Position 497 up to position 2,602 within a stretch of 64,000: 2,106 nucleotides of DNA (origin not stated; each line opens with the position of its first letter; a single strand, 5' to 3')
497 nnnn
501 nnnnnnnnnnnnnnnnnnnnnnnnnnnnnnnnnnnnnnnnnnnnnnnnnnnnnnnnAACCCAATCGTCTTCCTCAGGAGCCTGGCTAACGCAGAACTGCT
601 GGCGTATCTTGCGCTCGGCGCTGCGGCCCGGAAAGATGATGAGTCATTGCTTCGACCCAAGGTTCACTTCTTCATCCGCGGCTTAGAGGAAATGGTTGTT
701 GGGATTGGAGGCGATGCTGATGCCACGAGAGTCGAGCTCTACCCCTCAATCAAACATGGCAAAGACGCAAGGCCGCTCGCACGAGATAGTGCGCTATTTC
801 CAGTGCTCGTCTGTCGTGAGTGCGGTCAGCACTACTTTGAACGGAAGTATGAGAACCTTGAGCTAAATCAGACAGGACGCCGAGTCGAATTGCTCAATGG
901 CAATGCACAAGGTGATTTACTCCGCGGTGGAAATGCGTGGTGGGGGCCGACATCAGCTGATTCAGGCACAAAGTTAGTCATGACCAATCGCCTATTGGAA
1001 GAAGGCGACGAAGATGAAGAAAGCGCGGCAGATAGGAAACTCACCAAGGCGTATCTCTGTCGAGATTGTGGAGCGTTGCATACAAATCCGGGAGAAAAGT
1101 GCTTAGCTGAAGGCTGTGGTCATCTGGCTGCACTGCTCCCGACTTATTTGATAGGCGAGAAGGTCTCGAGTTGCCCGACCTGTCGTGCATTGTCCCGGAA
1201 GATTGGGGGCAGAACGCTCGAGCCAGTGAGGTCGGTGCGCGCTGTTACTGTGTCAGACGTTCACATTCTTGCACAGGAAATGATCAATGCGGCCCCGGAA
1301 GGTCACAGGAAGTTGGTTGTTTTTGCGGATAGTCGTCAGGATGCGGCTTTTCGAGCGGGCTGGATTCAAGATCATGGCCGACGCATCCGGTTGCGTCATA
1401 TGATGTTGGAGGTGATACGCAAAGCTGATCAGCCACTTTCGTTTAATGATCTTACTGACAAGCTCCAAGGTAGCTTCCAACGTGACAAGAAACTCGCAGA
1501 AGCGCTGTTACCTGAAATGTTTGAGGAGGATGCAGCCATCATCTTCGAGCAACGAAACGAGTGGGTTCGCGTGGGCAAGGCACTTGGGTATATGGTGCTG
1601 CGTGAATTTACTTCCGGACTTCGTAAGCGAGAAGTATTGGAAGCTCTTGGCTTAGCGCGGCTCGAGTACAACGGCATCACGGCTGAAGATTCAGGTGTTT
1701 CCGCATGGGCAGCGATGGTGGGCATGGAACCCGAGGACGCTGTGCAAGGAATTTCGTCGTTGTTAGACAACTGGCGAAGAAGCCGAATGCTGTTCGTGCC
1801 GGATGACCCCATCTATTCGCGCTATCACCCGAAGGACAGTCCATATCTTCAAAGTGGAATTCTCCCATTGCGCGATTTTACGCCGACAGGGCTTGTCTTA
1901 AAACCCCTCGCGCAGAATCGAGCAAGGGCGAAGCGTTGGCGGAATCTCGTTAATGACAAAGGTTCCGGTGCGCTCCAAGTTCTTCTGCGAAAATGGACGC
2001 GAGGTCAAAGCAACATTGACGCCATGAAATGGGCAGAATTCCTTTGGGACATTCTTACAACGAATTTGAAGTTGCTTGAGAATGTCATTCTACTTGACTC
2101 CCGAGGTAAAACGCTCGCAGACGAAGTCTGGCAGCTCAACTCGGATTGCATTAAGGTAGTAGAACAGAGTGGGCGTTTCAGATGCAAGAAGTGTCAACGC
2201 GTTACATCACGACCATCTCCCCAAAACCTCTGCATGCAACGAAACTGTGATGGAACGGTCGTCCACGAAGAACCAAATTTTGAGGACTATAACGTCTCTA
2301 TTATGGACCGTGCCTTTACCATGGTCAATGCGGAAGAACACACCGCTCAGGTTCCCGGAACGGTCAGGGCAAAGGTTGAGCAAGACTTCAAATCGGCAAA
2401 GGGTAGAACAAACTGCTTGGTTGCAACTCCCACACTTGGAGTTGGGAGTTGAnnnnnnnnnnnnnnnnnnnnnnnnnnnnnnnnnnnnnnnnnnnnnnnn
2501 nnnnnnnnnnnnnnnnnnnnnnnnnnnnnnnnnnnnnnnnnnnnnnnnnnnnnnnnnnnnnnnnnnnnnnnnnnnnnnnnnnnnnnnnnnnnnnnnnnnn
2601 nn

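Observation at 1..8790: Defence island: SIR2-HerA pair next to a DEAH helicase with Zn-ribbon inserts and a DUF1998-like Cys-rich module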

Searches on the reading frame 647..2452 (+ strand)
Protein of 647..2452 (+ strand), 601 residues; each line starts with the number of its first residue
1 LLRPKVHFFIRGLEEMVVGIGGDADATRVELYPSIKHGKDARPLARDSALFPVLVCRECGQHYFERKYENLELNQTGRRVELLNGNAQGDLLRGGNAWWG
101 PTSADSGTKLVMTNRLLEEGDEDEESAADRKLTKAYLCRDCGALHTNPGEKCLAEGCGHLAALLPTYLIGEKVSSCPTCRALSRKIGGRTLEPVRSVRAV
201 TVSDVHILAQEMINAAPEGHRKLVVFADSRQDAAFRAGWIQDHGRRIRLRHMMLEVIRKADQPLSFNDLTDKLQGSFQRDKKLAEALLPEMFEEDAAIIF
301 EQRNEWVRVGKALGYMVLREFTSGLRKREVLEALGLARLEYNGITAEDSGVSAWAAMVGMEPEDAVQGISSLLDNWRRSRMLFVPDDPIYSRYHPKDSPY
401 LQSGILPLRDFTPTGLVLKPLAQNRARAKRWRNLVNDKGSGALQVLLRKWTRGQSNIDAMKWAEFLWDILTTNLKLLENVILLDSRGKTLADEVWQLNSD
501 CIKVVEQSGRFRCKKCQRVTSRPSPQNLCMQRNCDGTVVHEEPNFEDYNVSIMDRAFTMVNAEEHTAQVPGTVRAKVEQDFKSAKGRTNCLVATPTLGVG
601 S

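Call 4: search_protein_families(library=pfam, proteins=[window:647-2452:+], max_evalue=0.01)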
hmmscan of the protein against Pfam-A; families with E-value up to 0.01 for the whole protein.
window:647-2452:+ (601 aa): 0 families

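Call 6: search_protein_families(library=padloc, proteins=[window:647-2452:+], max_evalue=0.01)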
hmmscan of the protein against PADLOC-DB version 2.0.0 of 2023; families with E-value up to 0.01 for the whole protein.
window:647-2452:+ (601 aa): 6 families
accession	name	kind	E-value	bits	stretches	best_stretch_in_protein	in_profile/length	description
PDLC00014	DruE2|DruE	-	8.3e-13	44.7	1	6-281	574-863/1928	SNF2 family N-terminal domain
PDLC00015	DruE2|DruE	-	2.7e-11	39.9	1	175-307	712-847/1887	SNF2 family N-terminal domain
PDLC00035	DruE3|DruE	-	6e-09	32.1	2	174-269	584-684/1460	SNF2 family N-terminal domain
PDLC00051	DruE4|DruE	-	1.4e-08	30.8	1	189-297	704-811/1829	SNF2 family N-terminal domain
PDLC00037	DruE3|DruE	-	5.4e-08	29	2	264-518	725-949/2055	SNF2 family N-terminal domain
PDLC00013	DruE1|DruE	-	0.0011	14.9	1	210-262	718-770/1776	SNF2 family N-terminal domain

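Call 13: find_homologous_proteins(query=window:647-2452:+, max_evalue=1e-10)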
Query window:647-2452:+ (601 aa): 34 proteins with E <= 1e-10 among 8000 candidates.
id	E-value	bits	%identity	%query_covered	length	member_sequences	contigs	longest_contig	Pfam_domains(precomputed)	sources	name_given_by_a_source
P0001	0.0e+0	1388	100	100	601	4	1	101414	-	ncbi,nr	ncbi:MAG: hypothetical protein IPH10_10430 [bacterium]|nr:hypothetical protein [bacterium]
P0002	2.9e-189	648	50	97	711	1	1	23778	-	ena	-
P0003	2.2e-169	583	49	95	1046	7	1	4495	PF00270.36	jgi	-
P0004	5.3e-155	535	49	84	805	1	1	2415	PF00270.36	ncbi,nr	ncbi:MAG: hypothetical protein NT031_11730, partial [Planctomycetota bacterium]|nr:hypothetical prot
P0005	1.5e-149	517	52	76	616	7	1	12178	PF00271.38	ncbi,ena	-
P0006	3.7e-145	503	48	78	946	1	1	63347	PF00270.36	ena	-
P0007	3.3e-141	490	52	74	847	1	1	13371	PF00270.36,PF04851.22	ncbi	ncbi:MAG: DEAD/DEAH box helicase [bacterium]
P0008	1.8e-133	464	52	72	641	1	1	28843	PF00271.38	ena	-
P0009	4.5e-133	463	45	89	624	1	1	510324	-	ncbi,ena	-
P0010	4.6e-128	446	49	73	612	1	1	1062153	PF00271.38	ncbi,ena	-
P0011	6.1e-125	436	52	65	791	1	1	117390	PF00271.38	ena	-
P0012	2.3e-124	434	52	65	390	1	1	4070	-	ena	-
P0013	1.7e-122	428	52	65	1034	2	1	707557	PF09369.16,PF00271.38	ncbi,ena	-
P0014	1.4e-119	418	48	68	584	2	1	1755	PF00271.38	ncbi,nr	ncbi:MAG TPA: helicase-related protein, partial [Planctomycetaceae bacterium]|nr:helicase-related pr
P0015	1.9e-118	415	50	65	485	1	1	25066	PF00271.38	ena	-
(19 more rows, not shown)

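Call 14: find_encoding_contigs(protein=P0001, flank=10000, max_places=4)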
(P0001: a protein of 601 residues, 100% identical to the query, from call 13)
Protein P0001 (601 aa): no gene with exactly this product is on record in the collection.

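Call 15: list_cluster_members(proteins=[P0001])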
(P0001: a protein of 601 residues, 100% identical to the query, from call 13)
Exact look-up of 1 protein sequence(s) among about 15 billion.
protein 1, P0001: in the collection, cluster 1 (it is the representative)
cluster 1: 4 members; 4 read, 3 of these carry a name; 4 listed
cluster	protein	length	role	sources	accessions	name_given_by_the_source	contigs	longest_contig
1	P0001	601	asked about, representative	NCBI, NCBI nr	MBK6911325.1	MAG: hypothetical protein IPH10_10430 [bacterium] | hypothetical protein [bacterium]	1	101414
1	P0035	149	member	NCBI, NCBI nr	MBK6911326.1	MAG: hypothetical protein IPH10_10435 [bacterium] | hypothetical protein [bacterium]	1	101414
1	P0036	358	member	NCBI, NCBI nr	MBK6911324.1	MAG: DEAD/DEAH box helicase [bacterium] | DEAD/DEAH box helicase [bacterium]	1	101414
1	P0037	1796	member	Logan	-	-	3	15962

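Call 16: find_encoding_contigs(protein=P0037, flank=10000, max_places=6)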
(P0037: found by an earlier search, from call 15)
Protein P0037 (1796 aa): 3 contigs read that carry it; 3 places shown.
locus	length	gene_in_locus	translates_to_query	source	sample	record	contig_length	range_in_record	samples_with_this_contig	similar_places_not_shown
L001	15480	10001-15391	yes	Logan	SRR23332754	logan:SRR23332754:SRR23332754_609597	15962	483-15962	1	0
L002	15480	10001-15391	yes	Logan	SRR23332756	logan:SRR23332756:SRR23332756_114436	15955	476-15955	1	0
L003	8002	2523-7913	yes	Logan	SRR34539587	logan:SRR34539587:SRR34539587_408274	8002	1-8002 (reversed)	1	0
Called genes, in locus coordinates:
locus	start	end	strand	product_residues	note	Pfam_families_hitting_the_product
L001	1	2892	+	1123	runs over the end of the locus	?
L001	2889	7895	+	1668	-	PF02384:N6_Mtase (faint), PF07669:Eco57I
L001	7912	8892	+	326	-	-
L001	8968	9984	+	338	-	PF22558:REase-ARP, PF20796:PDDEXK_13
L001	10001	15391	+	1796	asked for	PF00270:DEAD, PF00271:Helicase_C, PF09369:MZB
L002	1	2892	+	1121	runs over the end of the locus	?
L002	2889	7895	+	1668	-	PF02384:N6_Mtase (faint), PF07669:Eco57I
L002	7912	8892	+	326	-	-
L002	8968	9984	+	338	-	PF22558:REase-ARP, PF20796:PDDEXK_13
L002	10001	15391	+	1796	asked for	PF00270:DEAD, PF00271:Helicase_C, PF09369:MZB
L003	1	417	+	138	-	?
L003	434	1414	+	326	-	-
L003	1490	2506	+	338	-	PF22558:REase-ARP, PF20796:PDDEXK_13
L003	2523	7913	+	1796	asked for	PF00270:DEAD, PF00271:Helicase_C, PF09369:MZB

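Call 21: search_protein_families(library=padloc, proteins=[L001:1-2892:+, L001:2889-7895:+, L001:7912-8892:+, L001:8968-9984:+, P0037], max_evalue=0.001)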
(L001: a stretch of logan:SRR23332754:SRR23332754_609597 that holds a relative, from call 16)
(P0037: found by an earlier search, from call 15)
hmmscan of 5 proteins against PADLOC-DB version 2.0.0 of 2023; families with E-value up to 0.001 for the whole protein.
L001:1-2892:+ (963 aa): 40 families (the best 25 are shown)
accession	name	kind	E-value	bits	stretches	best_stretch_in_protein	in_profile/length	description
PDLC02621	DrmD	-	6.4e-174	578.9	1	1-956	134-1035/1040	DrmD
PDLC02572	DrmA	-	4.5e-119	397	1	2-956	132-1035/1043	DrmA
PDLC02632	DrmD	-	6.1e-103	343.5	1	2-527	137-639/662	DrmD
PDLC02633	DrmD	-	5e-90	300.6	1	1-676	138-803/839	DrmD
PDLC02624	DrmD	-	3.1e-79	265.2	1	26-636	2-591/652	DrmD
PDLC02504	BrxHI|BrxHII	-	1.1e-64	216.9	1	5-556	126-625/971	BrxHII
PDLC02500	BrxHI|BrxHII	-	2.5e-62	209.7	1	5-549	107-610/933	BrxHI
PDLC00659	HmaA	-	2.3e-58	195.9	1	8-587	125-677/1176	SNF2 helicase / DEAD-box helicase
PDLC02622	DrmD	-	2.5e-57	192.6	1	2-282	136-404/422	DrmD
PDLC02623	DrmD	-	7.8e-46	154.3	2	4-200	117-308/1040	DrmD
PDLC02620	DrmD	-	1.6e-42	143.5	1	1-556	113-620/1060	DrmD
PDLC02625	DrmD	-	2.5e-39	133.5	1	180-911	67-748/792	DrmD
PDLC02619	DrmD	-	5.9e-38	128.6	1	8-520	53-541/872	DrmD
PDLC02840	DpdE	-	3.3e-36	123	3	9-61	180-233/1091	DpdE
PDLC02634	DrmD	-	4.8e-36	121.9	1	8-557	111-625/900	DrmD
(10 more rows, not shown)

L001:2889-7895:+ (1668 aa): 29 families (the best 25 are shown)
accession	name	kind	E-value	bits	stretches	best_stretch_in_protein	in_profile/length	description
PDLC03622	REase_MTase_IIG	-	7.1e-264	876.7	1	148-1556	2-1422/1524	Type IIG restriction enzyme-methyltransferase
PDLC02643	DrmMI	-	1.1e-124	415.7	3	5-506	8-487/1347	DrmMI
PDLC02638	DrmMI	-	2.8e-100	334.8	2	608-1003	537-886/935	DrmMI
PDLC03613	REase_MTase_IIG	-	2.1e-54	182.7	3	1093-1519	816-1230/1250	Type IIG restriction enzyme-methyltransferase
PDLC03618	REase_MTase_IIG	-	1.5e-53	179.5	3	615-802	538-718/1429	Type IIG restriction enzyme-methyltransferase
PDLC02645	DrmMI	-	2.6e-53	179.3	2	615-806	538-722/772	DrmMI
PDLC02639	DrmMI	-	3.9e-40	135.9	3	745-801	334-390/803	DrmMI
PDLC02644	DrmMI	-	4.1e-38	128.9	2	612-798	51-229/988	DrmMI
PDLC03620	REase_MTase_IIG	-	3.1e-29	99.3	3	608-798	540-726/1378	Type IIG restriction enzyme-methyltransferase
PDLC03611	REase_MTase_IIG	-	4.2e-29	98.7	3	745-798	601-654/1532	Type IIG restriction enzyme-methyltransferase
PDLC02642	DrmMI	-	2e-25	87.3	1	142-522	146-495/594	DrmMI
PDLC03614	REase_MTase_IIG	-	5.3e-25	85.2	2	748-805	631-688/1584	Type IIG restriction enzyme-methyltransferase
PDLC02646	DrmMI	-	3.3e-24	83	2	743-798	43-98/792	DrmMI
PDLC03629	REase_MTase_IIG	-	2.2e-16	56.9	1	747-798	485-536/1182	Type IIG restriction enzyme-methyltransferase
PDLC02640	DrmMI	-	5.4e-16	55.4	1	144-463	147-439/1015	DrmMI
PDLC03630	REase_MTase_IIG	-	1.3e-06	24.5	1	621-685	365-428/1100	Type IIG restriction enzyme-methyltransferase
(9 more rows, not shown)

L001:7912-8892:+ (326 aa): 0 families

L001:8968-9984:+ (338 aa): 0 families

P0037 (1796 aa): 41 families (the best 25 are shown)
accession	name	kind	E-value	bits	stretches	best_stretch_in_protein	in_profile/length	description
PDLC00013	DruE1|DruE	-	2.1e-113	378.6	4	907-1370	926-1360/1776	SNF2 family N-terminal domain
PDLC00037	DruE3|DruE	-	1.7e-111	372.2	4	88-763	101-709/2055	SNF2 family N-terminal domain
PDLC00015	DruE2|DruE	-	4e-87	291.3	5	923-1168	1022-1283/1887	SNF2 family N-terminal domain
PDLC00014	DruE2|DruE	-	1.9e-86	288.9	4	138-752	188-865/1928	SNF2 family N-terminal domain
PDLC00035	DruE3|DruE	-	1.3e-79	266.4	2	89-340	103-328/1460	SNF2 family N-terminal domain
PDLC00051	DruE4|DruE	-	1.8e-79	265.8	5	963-1160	1018-1229/1829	SNF2 family N-terminal domain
PDLC00036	DruE3|DruE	-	6.6e-68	227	3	88-344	92-318/2023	SNF2 family N-terminal domain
PDLC03960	SngC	-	1.1e-30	105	2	86-317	22-203/720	-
PDLC02503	BrxHI|BrxHII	-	2.7e-27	93.4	2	1042-1102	286-344/698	BrxHI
PDLC02896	DpdJ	-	1.9e-26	90.1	2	97-339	172-433/1487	DpdJ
PDLC02569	DrmA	-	8.6e-23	78.1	2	1043-1139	817-911/1095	DrmA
PDLC02570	DrmA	-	2.3e-15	54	1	1042-1128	569-652/851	DrmA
PDLC02501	BrxHI|BrxHII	-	2.3e-14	50.5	2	1034-1104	278-346/925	BrxHI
PDLC03928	PsyrT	-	2.9e-12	43.7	1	1028-1106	265-341/689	-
PDLC02870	DpdF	-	3.3e-09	33.8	1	1014-1102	239-322/534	DpdF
PDLC02864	DpdF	-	2.1e-08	31.4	0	1029-1100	259-328/610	DpdF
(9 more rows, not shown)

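Call 22: search_protein_families(library=pfam, proteins=[L001:1-2892:+, L001:2889-7895:+, L001:7912-8892:+, L001:8968-9984:+, P0037], max_evalue=0.01)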
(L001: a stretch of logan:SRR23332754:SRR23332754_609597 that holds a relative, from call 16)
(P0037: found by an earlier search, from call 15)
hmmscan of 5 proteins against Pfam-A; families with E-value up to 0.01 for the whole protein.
L001:1-2892:+ (963 aa): 4 families
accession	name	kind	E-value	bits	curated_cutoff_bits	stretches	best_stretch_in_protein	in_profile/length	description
PF00271.37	Helicase_C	-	8.9e-19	68.2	23.5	1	408-513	11-110/110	Helicase conserved C-terminal domain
PF00176.29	SNF2-rel_dom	-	1.6e-17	64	24.9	1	6-227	18-223/290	SNF2-related domain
PF04851.21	ResIII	-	6.2e-07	29.9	22.5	1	14-172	32-163/164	Type III restriction enzyme, res subunit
PF00270.35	DEAD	-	0.00012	22.3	26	1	8-172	17-161/167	DEAD/DEAH box helicase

L001:2889-7895:+ (1668 aa): 3 families
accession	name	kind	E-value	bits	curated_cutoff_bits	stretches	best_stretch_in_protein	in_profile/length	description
PF07669.17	Eco57I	-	1.2e-19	71.5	25.3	2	753-1021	2-107/171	Eco57I restriction-modification methylase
PF02384.22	N6_Mtase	-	1.8e-05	24.7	20.4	1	621-700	20-85/311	N-6 DNA Methylase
PF20473.4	MmeI_Mtase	-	0.00032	20.4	27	1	659-774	16-85/259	MmeI, DNA-methyltransferase domain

L001:7912-8892:+ (326 aa): 0 families

L001:8968-9984:+ (338 aa): 2 families
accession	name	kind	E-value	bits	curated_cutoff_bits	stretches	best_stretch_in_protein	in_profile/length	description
PF22558.3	REase-ARP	-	2.4e-25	90.1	27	1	40-335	33-270/270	Restriction Endonuclease associating with ARP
PF20796.3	PDDEXK_13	-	4.6e-11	43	27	1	164-334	142-288/290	PD-(D/E)XK nuclease superfamily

P0037 (1796 aa): 6 families
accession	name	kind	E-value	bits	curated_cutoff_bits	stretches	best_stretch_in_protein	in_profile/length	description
PF00270.35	DEAD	-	4e-21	75.9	26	1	91-311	2-163/167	DEAD/DEAH box helicase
PF00271.37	Helicase_C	-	1.7e-12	48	23.5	1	1029-1099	40-108/110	Helicase conserved C-terminal domain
PF09369.15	MZB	-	1.2e-09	39.2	24.2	1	1559-1635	3-80/80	MrfA Zn-binding domain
PF04851.21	ResIII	-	0.00023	21.6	22.5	0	89-152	4-66/164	Type III restriction enzyme, res subunit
PF10881.14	DUF2726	-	0.0041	17.3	24.7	0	1720-1785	60-122/126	Protein of unknown function (DUF2726)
PF22590.2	Cas3-like_C_2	-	0.0047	17.6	27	0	1036-1102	37-106/106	CRISPR-associated nuclease/helicase Cas3, C-terminal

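Call 28: search_solved_structures(query=P0037, max_evalue=0.001)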
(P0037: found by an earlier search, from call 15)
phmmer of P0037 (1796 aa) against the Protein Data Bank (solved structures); distinct sequences matched with E-value up to 0.001: 16.
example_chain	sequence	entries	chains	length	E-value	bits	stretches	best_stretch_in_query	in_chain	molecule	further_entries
9tu7_Y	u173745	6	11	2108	6.6e-58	199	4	1030-1156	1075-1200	DEAD/DEAH box helicase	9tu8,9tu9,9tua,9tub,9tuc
9wae_A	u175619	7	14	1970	1.1e-26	95.5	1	1054-1137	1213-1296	Helicase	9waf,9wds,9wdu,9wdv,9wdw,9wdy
6znp_A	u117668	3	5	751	1.4e-23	85.2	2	1055-1151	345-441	Uncharacterized ATP-dependent helicase YprA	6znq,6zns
5v9x_A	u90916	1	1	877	3.9e-11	43.9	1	1031-1100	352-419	ATP-dependent DNA helicase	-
7lhl_A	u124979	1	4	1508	1.6e-10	41.9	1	1031-1100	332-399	ATP-dependent DNA helicase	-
8i9z_CW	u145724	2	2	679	6.3e-07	30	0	84-154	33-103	ATP-dependent RNA helicase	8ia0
7aoi_XB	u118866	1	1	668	6e-06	26.7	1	1036-1112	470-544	DEAD-box helicase, putative,mt-LAF2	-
6yxx_EB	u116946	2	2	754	8.1e-06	26.3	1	1036-1112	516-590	DEAD-box helicase, putative | mt-LAF2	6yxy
9hcc_z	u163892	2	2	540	1.8e-05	25.2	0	1036-1100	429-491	Probable ATP-dependent RNA helicase DDX28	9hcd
7am2_BW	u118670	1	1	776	2.3e-05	24.8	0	1036-1109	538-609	DEAD/DEAH box helicase-like protein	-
7nac_x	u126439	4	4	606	0.00012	22.4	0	83-131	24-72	ATP-dependent rRNA helicase SPB4 | SPB4 isoform 1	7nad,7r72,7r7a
2db3_A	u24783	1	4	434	0.00021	21.6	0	1015-1131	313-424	ATP-dependent RNA helicase vasa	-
8tbx_A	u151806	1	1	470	0.00023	21.5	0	1052-1106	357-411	ATP-dependent RNA helicase DDX1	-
6l5l_A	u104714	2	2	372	0.00025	21.4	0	1050-1109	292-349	Nucleolar RNA helicase 2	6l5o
6l5m_A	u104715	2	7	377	0.00026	21.3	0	1050-1109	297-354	Nucleolar RNA helicase 2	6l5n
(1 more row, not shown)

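Call 34: find_related_loci(query=P0037, collection=genome_contigs, flank=10000)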
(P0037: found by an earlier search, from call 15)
Query P0037 (1796 aa) in genome_contigs; peptide patterns used: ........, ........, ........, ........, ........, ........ (x = any residue, [..] = any of these).
9 stretches matched a pattern, but none encodes a relative of the query by tblastn (E <= 1e-3).
